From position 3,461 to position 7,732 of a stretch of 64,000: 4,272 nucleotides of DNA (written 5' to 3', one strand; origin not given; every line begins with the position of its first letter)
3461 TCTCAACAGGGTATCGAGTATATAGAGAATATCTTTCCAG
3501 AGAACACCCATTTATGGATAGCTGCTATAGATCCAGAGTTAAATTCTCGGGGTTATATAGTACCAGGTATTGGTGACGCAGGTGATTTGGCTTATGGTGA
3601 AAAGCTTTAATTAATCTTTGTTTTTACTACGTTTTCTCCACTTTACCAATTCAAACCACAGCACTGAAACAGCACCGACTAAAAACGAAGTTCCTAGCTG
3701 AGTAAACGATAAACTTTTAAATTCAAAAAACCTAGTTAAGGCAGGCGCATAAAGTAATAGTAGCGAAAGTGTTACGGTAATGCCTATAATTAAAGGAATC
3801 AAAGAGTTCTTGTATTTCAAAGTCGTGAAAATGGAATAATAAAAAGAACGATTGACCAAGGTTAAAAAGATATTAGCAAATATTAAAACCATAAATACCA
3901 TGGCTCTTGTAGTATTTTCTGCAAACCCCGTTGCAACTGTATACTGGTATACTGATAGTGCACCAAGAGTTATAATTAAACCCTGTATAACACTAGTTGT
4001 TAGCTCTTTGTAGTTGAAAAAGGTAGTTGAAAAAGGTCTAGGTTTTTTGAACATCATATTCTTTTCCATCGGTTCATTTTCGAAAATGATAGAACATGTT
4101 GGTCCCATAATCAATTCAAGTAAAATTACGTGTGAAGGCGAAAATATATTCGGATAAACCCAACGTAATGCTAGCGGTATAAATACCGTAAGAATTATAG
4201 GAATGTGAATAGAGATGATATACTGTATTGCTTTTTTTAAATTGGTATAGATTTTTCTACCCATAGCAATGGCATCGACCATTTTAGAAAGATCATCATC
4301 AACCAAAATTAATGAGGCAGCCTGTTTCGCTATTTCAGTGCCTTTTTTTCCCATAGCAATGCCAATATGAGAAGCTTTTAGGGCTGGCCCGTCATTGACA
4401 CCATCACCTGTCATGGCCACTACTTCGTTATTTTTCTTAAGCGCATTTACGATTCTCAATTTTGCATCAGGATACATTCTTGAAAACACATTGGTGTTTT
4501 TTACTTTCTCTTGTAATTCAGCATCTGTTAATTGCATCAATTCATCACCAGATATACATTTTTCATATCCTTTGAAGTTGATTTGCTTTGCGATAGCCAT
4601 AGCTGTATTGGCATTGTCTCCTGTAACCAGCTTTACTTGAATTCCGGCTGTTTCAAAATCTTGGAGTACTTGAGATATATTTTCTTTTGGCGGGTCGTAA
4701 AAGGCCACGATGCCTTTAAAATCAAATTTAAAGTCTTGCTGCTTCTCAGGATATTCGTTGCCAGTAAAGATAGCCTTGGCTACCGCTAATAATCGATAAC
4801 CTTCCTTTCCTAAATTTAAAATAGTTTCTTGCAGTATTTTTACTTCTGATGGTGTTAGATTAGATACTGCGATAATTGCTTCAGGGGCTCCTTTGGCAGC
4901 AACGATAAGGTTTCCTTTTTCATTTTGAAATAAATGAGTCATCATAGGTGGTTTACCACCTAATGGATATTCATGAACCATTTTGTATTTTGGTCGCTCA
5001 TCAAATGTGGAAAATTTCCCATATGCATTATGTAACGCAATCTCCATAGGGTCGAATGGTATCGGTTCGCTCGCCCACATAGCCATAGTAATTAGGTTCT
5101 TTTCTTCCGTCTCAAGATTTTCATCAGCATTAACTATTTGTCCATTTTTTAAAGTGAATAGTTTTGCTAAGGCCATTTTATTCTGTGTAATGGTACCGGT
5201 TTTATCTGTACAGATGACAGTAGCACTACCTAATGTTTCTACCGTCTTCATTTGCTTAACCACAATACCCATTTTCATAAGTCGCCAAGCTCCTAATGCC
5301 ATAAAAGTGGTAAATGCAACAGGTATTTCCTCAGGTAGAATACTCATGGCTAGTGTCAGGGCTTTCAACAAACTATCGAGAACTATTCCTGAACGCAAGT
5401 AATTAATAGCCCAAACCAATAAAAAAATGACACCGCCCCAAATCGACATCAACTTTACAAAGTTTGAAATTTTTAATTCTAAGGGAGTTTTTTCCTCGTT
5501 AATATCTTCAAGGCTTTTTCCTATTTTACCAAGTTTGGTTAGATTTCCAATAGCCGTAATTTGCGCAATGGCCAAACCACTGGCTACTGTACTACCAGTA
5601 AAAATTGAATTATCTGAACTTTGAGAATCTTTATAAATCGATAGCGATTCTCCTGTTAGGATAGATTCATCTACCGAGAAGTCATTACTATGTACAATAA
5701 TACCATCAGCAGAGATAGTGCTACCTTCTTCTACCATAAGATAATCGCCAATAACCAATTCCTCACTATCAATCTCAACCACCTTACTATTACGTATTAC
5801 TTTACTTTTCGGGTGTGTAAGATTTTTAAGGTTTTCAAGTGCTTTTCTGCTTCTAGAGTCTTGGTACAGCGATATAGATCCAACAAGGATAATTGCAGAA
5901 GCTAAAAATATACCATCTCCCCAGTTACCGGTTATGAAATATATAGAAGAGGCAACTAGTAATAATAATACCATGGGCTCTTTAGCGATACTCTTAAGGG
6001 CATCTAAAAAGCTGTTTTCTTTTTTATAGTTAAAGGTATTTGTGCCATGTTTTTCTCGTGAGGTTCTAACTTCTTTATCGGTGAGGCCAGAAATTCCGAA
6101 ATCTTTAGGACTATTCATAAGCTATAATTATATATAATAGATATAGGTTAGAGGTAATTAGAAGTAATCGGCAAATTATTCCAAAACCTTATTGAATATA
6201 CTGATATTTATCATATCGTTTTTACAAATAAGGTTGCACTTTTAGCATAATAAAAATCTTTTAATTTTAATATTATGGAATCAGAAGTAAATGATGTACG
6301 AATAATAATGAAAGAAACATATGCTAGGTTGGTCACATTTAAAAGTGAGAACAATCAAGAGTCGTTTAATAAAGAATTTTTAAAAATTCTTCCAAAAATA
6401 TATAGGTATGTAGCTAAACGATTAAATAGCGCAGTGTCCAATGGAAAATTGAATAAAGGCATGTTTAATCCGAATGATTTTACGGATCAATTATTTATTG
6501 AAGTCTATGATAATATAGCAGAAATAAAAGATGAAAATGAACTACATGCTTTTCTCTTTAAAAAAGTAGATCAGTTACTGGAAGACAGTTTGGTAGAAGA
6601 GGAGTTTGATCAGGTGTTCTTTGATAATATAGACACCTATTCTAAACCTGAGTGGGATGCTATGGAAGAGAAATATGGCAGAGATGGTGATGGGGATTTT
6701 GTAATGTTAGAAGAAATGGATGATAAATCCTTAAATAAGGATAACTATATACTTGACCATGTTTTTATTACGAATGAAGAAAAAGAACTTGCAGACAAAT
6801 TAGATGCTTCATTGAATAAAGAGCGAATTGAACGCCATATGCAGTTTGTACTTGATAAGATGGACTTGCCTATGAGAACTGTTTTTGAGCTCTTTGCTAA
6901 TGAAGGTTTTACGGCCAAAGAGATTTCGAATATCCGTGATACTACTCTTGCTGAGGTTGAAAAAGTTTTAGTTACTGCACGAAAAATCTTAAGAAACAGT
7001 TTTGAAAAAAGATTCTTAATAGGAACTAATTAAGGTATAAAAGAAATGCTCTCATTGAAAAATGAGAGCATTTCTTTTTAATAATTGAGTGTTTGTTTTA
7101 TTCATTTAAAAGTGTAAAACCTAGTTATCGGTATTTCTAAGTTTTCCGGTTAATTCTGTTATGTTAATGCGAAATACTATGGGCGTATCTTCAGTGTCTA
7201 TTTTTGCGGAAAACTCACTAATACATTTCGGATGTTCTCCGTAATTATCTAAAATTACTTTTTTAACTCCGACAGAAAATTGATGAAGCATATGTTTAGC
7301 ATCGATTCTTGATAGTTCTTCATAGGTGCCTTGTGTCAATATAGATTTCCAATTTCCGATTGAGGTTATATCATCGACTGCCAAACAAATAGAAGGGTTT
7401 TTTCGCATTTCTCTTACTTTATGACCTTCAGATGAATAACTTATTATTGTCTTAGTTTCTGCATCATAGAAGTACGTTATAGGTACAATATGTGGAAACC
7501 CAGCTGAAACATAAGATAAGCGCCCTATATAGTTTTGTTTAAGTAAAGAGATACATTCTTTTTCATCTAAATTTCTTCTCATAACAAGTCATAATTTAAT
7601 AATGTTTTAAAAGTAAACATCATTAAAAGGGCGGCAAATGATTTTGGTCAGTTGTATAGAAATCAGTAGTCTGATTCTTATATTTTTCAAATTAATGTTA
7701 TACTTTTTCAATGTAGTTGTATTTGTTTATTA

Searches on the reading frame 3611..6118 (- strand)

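Call 73: search_protein_families(library=pfam, proteins=[window:3611-6118:-], max_evalue=0.01)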
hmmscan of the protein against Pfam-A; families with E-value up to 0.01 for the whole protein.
window:3611-6118:- (835 aa): 6 families
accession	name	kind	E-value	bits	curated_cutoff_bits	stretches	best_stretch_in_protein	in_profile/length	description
PF00122.25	E1-E2_ATPase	-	7.8e-46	156.3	28.1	1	100-282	2-180/181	E1-E2 ATPase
PF00689.26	Cation_ATPase_C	-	4.3e-32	111.7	27.3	1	656-827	1-174/175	Cation transporting ATPase, C-terminus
PF00702.32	Hydrolase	-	7.1e-16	59.6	26.4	1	301-583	3-190/191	haloacid dehalogenase-like hydrolase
PF00690.31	Cation_ATPase_N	-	3.2e-08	33.6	20.4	1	10-57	19-66/69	Cation transporter/ATPase, N-terminus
PF08282.18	Hydrolase_3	-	0.00025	21.3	20.9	1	555-605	194-243/255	haloacid dehalogenase-like hydrolase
PF13246.12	Cation_ATPase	-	0.00028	21.3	21.7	1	356-417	22-86/91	Cation transport ATPase (P-type)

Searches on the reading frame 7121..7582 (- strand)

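Call 73: search_protein_families(library=pfam, proteins=[window:7121-7582:-], max_evalue=0.01)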
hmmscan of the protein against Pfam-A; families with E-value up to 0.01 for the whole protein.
window:7121-7582:- (153 aa): 2 families
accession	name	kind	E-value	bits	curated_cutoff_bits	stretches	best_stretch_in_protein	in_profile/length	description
PF12900.13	Pyridox_ox_2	-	1.3e-14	54.7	27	1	6-101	1-102/140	Pyridoxamine 5'-phosphate oxidase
PF01243.27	PNPOx_N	-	3e-07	31.3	28.1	1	8-99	3-85/120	Pyridoxamine 5'-phosphate oxidase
